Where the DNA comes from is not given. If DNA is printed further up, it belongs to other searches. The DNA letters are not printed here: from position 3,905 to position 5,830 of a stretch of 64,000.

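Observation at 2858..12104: Candidate undescribed phosphonate-tailoring system: 2-AEP pathway + CMP activation + membrane LicD + sulfatase-like enzyme + prenyl synthase in one co-directional array next to tRNA-Leu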

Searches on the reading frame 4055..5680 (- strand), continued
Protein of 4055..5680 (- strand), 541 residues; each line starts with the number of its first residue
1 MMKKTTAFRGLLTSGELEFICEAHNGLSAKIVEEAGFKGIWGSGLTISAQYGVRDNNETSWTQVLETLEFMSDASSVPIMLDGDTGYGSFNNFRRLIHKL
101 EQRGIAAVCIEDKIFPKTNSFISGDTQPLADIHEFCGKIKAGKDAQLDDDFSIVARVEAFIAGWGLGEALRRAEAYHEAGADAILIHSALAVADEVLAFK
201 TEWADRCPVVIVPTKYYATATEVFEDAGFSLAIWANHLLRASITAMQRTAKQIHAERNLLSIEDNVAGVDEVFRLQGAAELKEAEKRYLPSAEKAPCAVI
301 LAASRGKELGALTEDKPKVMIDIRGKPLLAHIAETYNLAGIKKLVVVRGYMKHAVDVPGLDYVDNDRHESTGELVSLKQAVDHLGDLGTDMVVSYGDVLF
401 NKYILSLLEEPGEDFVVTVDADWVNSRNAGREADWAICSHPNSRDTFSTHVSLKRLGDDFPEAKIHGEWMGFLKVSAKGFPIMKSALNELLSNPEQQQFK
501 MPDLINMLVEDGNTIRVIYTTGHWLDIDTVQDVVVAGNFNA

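Call 79: find_homologous_proteins(query=window:4055-5680:-, max_evalue=1e-100)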
Query window:4055-5680:- (541 aa): 7985 proteins with E <= 1e-100 among 8000 candidates; the best 120 are listed.
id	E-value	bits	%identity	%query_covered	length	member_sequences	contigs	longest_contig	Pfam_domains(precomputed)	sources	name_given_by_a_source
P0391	0.0e+0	1225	100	100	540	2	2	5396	PF00483.30,PF13714.13,PF12804.14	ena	-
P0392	0.0e+0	1137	92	100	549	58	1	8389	PF00483.30,PF13714.13,PF12804.14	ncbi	-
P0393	0.0e+0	1135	92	100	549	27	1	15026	PF00483.30,PF13714.13,PF12804.14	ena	-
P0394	0.0e+0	1134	93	100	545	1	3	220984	PF00483.30,PF13714.13,PF12804.14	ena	-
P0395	0.0e+0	1134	93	100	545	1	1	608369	PF00483.30,PF13714.13,PF12804.14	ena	-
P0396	0.0e+0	1134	93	100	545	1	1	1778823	PF00483.30,PF13714.13,PF12804.14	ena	-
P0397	0.0e+0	1103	89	100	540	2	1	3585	PF00483.30,PF13714.13,PF12804.14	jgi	jgi:phosphoenolpyruvate phosphomutase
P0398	0.0e+0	1101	89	100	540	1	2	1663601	PF00483.30,PF13714.13,PF12804.14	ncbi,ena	-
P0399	0.0e+0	1098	89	100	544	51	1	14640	PF00483.30,PF13714.13,PF12804.14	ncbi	-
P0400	0.0e+0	1097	89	100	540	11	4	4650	PF00483.30,PF13714.13,PF12804.14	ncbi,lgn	-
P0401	0.0e+0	1096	89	100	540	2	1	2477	PF00483.30,PF13714.13,PF12804.14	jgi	-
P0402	0.0e+0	1092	88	99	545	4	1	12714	PF00483.30,PF13714.13,PF12804.14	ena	-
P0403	0.0e+0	1092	89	100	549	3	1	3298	PF13714.13,PF12804.14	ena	-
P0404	0.0e+0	1091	88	99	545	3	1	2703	PF00483.30,PF13714.13,PF12804.14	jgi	jgi:phosphoenolpyruvate phosphomutase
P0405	0.0e+0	1089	87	99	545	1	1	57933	PF00483.30,PF13714.13,PF12804.14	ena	-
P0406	0.0e+0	1088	87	100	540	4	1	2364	PF00483.30,PF13714.13,PF12804.14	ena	-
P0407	0.0e+0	1083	87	100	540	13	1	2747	PF00483.30,PF13714.13,PF12804.14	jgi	jgi:phosphoenolpyruvate phosphomutase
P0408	0.0e+0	1083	87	99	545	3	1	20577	PF00483.30,PF13714.13,PF12804.14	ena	-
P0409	0.0e+0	1065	86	100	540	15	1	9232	PF00483.30,PF13714.13,PF12804.14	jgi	-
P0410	3.9e-293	991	79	99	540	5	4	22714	PF00483.30,PF13714.13,PF12804.14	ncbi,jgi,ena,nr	ncbi:MAG: phosphoenolpyruvate mutase [Alphaproteobacteria bacterium]|jgi:phosphoenolpyruvate phospho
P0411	5.0e-291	984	79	99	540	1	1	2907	PF00483.30,PF13714.13,PF12804.14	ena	-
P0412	1.6e-288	976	79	99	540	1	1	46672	PF00483.30,PF13714.13,PF12804.14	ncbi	-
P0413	6.4e-267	904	-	-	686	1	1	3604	PF13714.13,PF12804.14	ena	-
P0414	1.2e-242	824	67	99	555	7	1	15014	PF13714.13,PF12804.14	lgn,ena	-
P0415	2.6e-241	820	78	85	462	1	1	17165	PF00483.30,PF13714.13,PF12804.14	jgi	jgi:phosphoenolpyruvate phosphomutase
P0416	7.6e-240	815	67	100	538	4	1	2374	PF00483.30,PF13714.13,PF12804.14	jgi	jgi:phosphoenolpyruvate phosphomutase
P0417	1.3e-238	811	66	100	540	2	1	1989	PF13714.13,PF12804.14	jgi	-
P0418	2.1e-238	810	65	99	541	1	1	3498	PF00483.30,PF13714.13,PF12804.14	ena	-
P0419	1.2e-237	808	66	99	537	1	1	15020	PF00483.30,PF13714.13,PF12804.14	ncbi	-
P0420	1.4e-237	807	67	99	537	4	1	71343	PF13714.13,PF12804.14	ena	-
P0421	4.2e-237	806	65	100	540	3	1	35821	PF13714.13,PF12804.14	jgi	jgi:phosphoenolpyruvate phosphomutase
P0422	6.6e-237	805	67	99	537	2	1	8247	PF00483.30,PF13714.13,PF12804.14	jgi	jgi:phosphoenolpyruvate phosphomutase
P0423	2.3e-236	803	66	100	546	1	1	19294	PF00483.30,PF13714.13,PF12804.14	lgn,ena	-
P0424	3.2e-236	803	65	99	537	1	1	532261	PF00483.30,PF13714.13,PF12804.14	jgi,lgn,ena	-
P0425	6.7e-236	802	66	99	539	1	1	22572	PF13714.13,PF12804.14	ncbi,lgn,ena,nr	ncbi:MAG TPA: phosphoenolpyruvate mutase [Gammaproteobacteria bacterium]|nr:phosphoenolpyruvate muta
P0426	8.6e-236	801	65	99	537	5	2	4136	PF00483.30,PF13714.13,PF12804.14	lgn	-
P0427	1.7e-235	800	65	99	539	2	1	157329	PF00483.30,PF13714.13,PF12804.14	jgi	-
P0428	4.4e-235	799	67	100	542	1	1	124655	PF00483.30,PF13714.13,PF12804.14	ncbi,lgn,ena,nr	ncbi:MAG TPA: phosphoenolpyruvate mutase [Gammaproteobacteria bacterium]|nr:phosphoenolpyruvate muta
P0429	1.0e-234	798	66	99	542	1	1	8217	PF13714.13,PF12804.14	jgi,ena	-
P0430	1.4e-234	798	65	100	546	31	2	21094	PF00483.30,PF13714.13,PF12804.14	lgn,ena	-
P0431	7.4e-233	792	66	99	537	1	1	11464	PF13714.13,PF12804.14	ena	-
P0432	9.9e-233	791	64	99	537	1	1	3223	PF00483.30,PF13714.13,PF12804.14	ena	-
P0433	1.2e-232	791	66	99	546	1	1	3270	PF13714.13,PF12804.14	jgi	jgi:phosphoenolpyruvate phosphomutase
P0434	3.3e-232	790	65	99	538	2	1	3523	PF13714.13,PF12804.14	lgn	-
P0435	4.4e-232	789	65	99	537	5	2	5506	PF13714.13,PF12804.14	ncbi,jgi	ncbi:MAG: phosphoenolpyruvate mutase [Gammaproteobacteria bacterium]|jgi:phosphoenolpyruvate phospho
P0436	5.1e-232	789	64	99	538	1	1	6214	PF00483.30,PF13714.13,PF12804.14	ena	-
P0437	6.4e-232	789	65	99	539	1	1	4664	PF00483.30,PF13714.13,PF12804.14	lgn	-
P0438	6.5e-232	789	64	99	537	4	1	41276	PF00483.30,PF13714.13,PF12804.14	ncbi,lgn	ncbi:MAG: phosphoenolpyruvate mutase [Chromatiales bacterium]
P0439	7.0e-232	789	66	99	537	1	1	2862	PF13714.13,PF12804.14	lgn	-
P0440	9.2e-232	788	65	99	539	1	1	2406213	PF00483.30,PF13714.13,PF12804.14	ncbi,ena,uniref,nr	ncbi:phosphoenolpyruvate mutase [Marispirochaeta sp.]|uniref:phosphoenolpyruvate mutase n=1 Tax=Mari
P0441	9.2e-232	788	66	99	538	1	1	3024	PF13714.13,PF12804.14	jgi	-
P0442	3.6e-231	786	65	100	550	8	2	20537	PF00483.30,PF13714.13,PF12804.14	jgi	jgi:phosphoenolpyruvate phosphomutase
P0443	6.4e-231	785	64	100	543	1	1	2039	PF00483.30,PF13714.13,PF12804.14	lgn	-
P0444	8.5e-231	785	65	99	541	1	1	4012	PF00483.30,PF13714.13,PF12804.14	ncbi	-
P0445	1.4e-230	784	65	99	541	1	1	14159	PF00483.30,PF13714.13,PF12804.14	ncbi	-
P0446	1.8e-230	784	65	99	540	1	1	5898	PF00483.30,PF13714.13,PF12804.14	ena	-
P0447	2.2e-230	784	64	99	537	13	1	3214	PF00483.30,PF13714.13,PF12804.14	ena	-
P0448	2.4e-230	784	65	98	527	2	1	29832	PF00483.30,PF13714.13,PF12804.14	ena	-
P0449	3.7e-230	783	64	99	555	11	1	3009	PF13714.13,PF12804.14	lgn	-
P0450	4.2e-230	783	63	99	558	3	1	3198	PF00483.30,PF13714.13,PF12804.14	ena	-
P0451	6.1e-230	782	65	99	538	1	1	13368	PF13714.13,PF12804.14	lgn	-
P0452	1.3e-229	781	65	99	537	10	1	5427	PF13714.13,PF12804.14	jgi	jgi:phosphoenolpyruvate phosphomutase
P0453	1.4e-229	781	64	100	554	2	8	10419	PF00483.30,PF13714.13,PF12804.14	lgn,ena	-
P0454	2.4e-229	780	64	99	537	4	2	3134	PF00483.30,PF13714.13,PF12804.14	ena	-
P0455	2.6e-229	780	64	99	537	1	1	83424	PF00483.30,PF13714.13,PF12804.14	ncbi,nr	ncbi:MAG: phosphoenolpyruvate mutase [Gammaproteobacteria bacterium]|nr:phosphoenolpyruvate mutase [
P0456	2.8e-229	780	64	99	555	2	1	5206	PF13714.13,PF12804.14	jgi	jgi:phosphoenolpyruvate phosphomutase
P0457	3.7e-229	780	64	99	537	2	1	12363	PF13714.13,PF12804.14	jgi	jgi:phosphoenolpyruvate phosphomutase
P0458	6.1e-229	779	64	99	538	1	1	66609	PF00483.30,PF13714.13,PF12804.14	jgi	jgi:phosphoenolpyruvate phosphomutase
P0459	8.2e-229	778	64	99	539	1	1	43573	PF13714.13,PF12804.14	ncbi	-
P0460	1.1e-228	778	64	99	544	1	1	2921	PF13714.13,PF12804.14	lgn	-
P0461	1.5e-228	778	64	99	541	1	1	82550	PF00483.30,PF13714.13,PF12804.14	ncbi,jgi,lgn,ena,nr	ncbi:MAG: phosphoenolpyruvate mutase [Nitrospirae bacterium]|nr:phosphoenolpyruvate mutase [Nitrospi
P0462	1.6e-228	777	65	99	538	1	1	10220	PF00483.30,PF13714.13,PF12804.14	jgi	jgi:phosphoenolpyruvate phosphomutase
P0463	1.6e-228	777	64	99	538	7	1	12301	PF00483.30,PF13714.13,PF12804.14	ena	-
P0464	3.1e-228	777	64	99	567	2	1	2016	PF13714.13,PF12804.14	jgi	jgi:phosphoenolpyruvate phosphomutase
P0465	3.3e-228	776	64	99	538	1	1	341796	PF00483.30,PF13714.13,PF12804.14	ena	-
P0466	3.5e-228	776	63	99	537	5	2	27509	PF00483.30,PF13714.13,PF12804.14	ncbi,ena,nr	ncbi:MAG: phosphoenolpyruvate mutase [Gammaproteobacteria bacterium]|nr:phosphoenolpyruvate mutase [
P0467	3.8e-228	776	64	99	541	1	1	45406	PF00483.30,PF13714.13,PF12804.14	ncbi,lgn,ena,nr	ncbi:MAG: phosphoenolpyruvate mutase [Nitrospirae bacterium]|nr:phosphoenolpyruvate mutase [Nitrospi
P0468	4.0e-228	776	62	100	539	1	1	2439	PF13714.13,PF12804.14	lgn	-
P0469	9.4e-228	775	63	99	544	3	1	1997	PF00483.30,PF13714.13,PF12804.14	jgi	-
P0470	2.6e-227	774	64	99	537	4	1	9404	PF13714.13,PF12804.14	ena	-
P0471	2.8e-227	773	62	99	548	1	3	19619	PF13714.13,PF12804.14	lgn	-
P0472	2.8e-227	773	63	100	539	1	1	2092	PF13714.13,PF12804.14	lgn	-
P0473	3.1e-227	773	63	100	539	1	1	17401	PF00483.30,PF13714.13,PF12804.14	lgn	-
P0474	4.1e-227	773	64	99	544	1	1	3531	PF13714.13,PF12804.14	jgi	jgi:phosphoenolpyruvate phosphomutase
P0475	4.4e-227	773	62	99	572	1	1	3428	PF13714.13,PF12804.14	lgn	-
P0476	4.4e-227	773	64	99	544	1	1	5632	PF13714.13,PF12804.14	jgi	-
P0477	4.5e-227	773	64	100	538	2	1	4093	PF13714.13,PF12804.14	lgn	-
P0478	5.7e-227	772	63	99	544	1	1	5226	PF13714.13,PF12804.14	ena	-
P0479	5.7e-227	772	63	99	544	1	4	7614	PF13714.13,PF12804.14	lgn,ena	-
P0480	6.8e-227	772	63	99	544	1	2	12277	PF13714.13,PF12804.14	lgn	-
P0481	7.0e-227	772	63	99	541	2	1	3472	PF13714.13,PF12804.14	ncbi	ncbi:MAG: phosphoenolpyruvate mutase [Gammaproteobacteria bacterium]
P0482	7.5e-227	772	64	99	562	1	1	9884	PF13714.13,PF12804.14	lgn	-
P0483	8.2e-227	772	64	99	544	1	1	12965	PF00483.30,PF13714.13,PF12804.14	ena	-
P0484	9.0e-227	772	63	99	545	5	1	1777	PF13714.13,PF12804.14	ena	-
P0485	9.4e-227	772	63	99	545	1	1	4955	PF13714.13,PF12804.14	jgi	jgi:phosphoenolpyruvate phosphomutase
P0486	9.6e-227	772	63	100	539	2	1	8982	PF00483.30,PF13714.13,PF12804.14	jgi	jgi:phosphoenolpyruvate phosphomutase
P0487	1.1e-226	771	63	99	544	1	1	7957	PF00483.30,PF13714.13,PF12804.14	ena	-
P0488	1.1e-226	771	63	99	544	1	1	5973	PF13714.13,PF12804.14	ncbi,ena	-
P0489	1.1e-226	771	62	99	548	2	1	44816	PF13714.13,PF12804.14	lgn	-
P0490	1.3e-226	771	64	99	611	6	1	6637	PF13714.13,PF12804.14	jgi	jgi:phosphoenolpyruvate phosphomutase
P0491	1.3e-226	771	64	99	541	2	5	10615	PF00483.30,PF13714.13,PF12804.14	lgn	-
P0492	1.3e-226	771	63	99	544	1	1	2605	PF00483.30,PF13714.13,PF12804.14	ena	-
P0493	1.4e-226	771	64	99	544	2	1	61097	PF13714.13,PF12804.14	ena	-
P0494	1.6e-226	771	64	99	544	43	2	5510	PF13714.13,PF12804.14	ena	-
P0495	1.6e-226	771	63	99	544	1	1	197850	PF00483.30,PF13714.13,PF12804.14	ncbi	-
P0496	1.6e-226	771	63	100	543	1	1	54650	PF13714.13,PF12804.14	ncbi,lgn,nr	ncbi:MAG: phosphoenolpyruvate mutase [Candidatus Thiodiazotropha sp. (ex Troendleina suluensis)]|nr:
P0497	1.6e-226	771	63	100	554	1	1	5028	PF13714.13,PF12804.14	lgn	-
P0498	1.6e-226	771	64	99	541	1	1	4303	PF13714.13,PF12804.14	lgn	-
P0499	1.8e-226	771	64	99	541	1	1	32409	PF13714.13,PF12804.14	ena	-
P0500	1.8e-226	771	64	98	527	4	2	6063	PF00483.30,PF13714.13,PF12804.14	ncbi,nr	ncbi:MAG: phosphoenolpyruvate mutase [Gammaproteobacteria bacterium]|nr:phosphoenolpyruvate mutase [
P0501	2.1e-226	770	63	99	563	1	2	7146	PF13714.13,PF12804.14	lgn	-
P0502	2.1e-226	770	63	99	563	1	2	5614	PF13714.13,PF12804.14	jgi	-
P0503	2.1e-226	770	63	99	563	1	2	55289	PF13714.13,PF12804.14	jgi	-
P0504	2.1e-226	770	63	99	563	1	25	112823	PF13714.13,PF12804.14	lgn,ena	-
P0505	2.1e-226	770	63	99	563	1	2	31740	PF13714.13,PF12804.14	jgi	-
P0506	2.2e-226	770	63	99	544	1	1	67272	PF00483.30,PF13714.13,PF12804.14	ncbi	-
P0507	2.2e-226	770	63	99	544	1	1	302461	PF13714.13,PF12804.14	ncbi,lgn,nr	ncbi:MAG: phosphoenolpyruvate mutase [Nitrospira sp.]|nr:phosphoenolpyruvate mutase [Nitrospira sp.]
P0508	2.4e-226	770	64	99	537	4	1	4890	PF13714.13,PF12804.14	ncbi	-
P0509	2.6e-226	770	63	99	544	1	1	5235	PF13714.13,PF12804.14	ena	-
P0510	2.6e-226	770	63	99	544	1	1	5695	PF13714.13,PF12804.14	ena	-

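Call 80: find_encoding_contigs(protein=P0396, flank=10000, max_places=1)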
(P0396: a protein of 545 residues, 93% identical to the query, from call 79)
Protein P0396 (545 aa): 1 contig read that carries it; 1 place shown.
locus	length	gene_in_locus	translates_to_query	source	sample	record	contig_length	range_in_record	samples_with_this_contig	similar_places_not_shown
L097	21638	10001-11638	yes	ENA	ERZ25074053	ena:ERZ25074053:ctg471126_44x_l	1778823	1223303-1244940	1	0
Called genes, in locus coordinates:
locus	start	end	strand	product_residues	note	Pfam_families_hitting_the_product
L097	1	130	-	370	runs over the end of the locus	PF08495:FIST, PF10442:FIST_C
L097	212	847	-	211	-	PF02798:GST_N, PF13417:GST_N_3, PF13409:GST_N_2, PF00043:GST_C, PF13410:GST_C_2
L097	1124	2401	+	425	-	PF00149:Metallophos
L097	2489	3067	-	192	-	-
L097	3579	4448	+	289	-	PF00348:polyprenyl_synt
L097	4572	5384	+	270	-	PF00483:NTP_transferase (weak), PF12804:NTP_transf_3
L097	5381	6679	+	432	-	PF04991:LicD (faint)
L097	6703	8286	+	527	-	PF00884:Sulfatase, PF01663:Phosphodiest (faint), PF16347:SGSH_C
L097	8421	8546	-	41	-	-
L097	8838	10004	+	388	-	PF00266:Aminotran_5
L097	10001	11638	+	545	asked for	PF13714:PEP_mutase, PF00483:NTP_transferase (faint), PF12804:NTP_transf_3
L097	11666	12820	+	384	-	PF02776:TPP_enzyme_N, PF02775:TPP_enzyme_C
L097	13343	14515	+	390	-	PF01494:FAD_binding_3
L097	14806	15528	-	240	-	PF04290:DctQ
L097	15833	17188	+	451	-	PF05598:DUF772, PF01609:DDE_Tnp_1, PF13751:DDE_Tnp_1_6 (weak)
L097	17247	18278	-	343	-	PF08240:ADH_N, PF00107:ADH_zinc_N, PF13602:ADH_zinc_N_2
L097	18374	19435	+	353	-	PF01408:GFO_IDH_MocA, PF02894:GFO_IDH_MocA_C (weak), PF22725:GFO_IDH_MocA_C3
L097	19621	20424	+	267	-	PF00378:ECH_1, PF16113:ECH_2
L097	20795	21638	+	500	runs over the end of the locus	PF22483:Mu-transpos_C_2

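Call 81: find_encoding_contigs(protein=P0398, flank=10000, max_places=1)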
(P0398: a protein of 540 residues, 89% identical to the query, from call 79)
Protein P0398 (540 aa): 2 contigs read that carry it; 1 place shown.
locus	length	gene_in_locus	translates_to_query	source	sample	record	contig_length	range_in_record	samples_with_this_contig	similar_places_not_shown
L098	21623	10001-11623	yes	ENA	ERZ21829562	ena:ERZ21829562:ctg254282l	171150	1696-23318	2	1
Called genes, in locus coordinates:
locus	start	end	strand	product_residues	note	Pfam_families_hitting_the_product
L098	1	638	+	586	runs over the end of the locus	PF00664:ABC_membrane, PF00005:ABC_tran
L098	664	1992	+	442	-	PF25994:HH_AprE, PF26002:Beta-barrel_AprE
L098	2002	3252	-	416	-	PF12000:Glyco_trans_4_3, PF00534:Glycos_transf_1, PF13692:Glyco_trans_1_4, PF13524:Glyco_trans_1_2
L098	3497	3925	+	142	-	PF23564:EF-hand_FSTL1 (faint), PF10591:SPARC_Ca_bdg (faint), PF13499:EF-hand_7 (weak), PF00036:EF-hand_1 (faint), PF13202:EF-hand_5 (faint), PF13405:EF-hand_6 (faint), PF13833:EF-hand_8 (faint)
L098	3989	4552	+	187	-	PF04542:Sigma70_r2, PF08281:Sigma70_r4_2, PF04545:Sigma70_r4 (weak)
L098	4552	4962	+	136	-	-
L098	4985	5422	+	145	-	PF13801:Metal_resist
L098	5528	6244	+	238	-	-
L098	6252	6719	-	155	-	PF04314:LpqE-like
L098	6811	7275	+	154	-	PF00583:Acetyltransf_1, PF13673:Acetyltransf_10, PF13508:Acetyltransf_7, PF08445:FR47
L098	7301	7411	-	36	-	-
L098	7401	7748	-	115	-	PF13358:DDE_3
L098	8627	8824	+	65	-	-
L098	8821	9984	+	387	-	PF00266:Aminotran_5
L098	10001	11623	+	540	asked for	PF13714:PEP_mutase, PF00483:NTP_transferase (faint), PF12804:NTP_transf_3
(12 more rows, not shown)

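Call 82: find_encoding_contigs(protein=P0412, flank=10000, max_places=1)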
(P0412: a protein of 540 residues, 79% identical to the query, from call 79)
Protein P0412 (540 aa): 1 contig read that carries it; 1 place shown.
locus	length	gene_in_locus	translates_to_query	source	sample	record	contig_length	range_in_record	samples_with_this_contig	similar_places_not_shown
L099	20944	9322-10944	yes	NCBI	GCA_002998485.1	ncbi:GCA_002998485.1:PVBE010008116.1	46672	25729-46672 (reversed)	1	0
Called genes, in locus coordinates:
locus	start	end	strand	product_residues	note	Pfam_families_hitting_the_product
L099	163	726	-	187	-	PF00665:rve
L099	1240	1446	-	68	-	PF24696:UGSC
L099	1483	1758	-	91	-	PF24696:UGSC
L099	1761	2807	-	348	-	-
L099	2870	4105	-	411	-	PF07690:MFS_1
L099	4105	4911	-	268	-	PF09948:PpoB2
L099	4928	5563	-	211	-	PF07040:DUF1326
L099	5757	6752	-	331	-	PF00106:adh_short, PF23441:SDR, PF08659:KR, PF13561:adh_short_C2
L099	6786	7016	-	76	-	PF00515:TPR_1 (weak), PF07719:TPR_2 (faint), PF13424:TPR_12, PF13428:TPR_14 (faint), PF24885:TPR_NPHP3, PF13176:TPR_7 (weak), PF13374:TPR_10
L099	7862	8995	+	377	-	PF00266:Aminotran_5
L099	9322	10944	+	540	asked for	PF13714:PEP_mutase, PF00483:NTP_transferase (faint), PF12804:NTP_transf_3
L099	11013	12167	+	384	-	PF02776:TPP_enzyme_N (weak), PF02775:TPP_enzyme_C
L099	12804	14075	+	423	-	PF00202:Aminotran_3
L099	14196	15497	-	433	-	PF04991:LicD (weak)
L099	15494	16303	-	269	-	PF12804:NTP_transf_3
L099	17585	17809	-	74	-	-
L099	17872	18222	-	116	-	-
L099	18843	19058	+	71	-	-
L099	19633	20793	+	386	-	PF02771:Acyl-CoA_dh_N, PF02770:Acyl-CoA_dh_M, PF00441:Acyl-CoA_dh_1, PF08028:Acyl-CoA_dh_2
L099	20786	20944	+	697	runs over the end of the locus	PF02629:CoA_binding (faint), PF13380:CoA_binding_2, PF13607:Succ_CoA_lig, PF13549:ATP-grasp_5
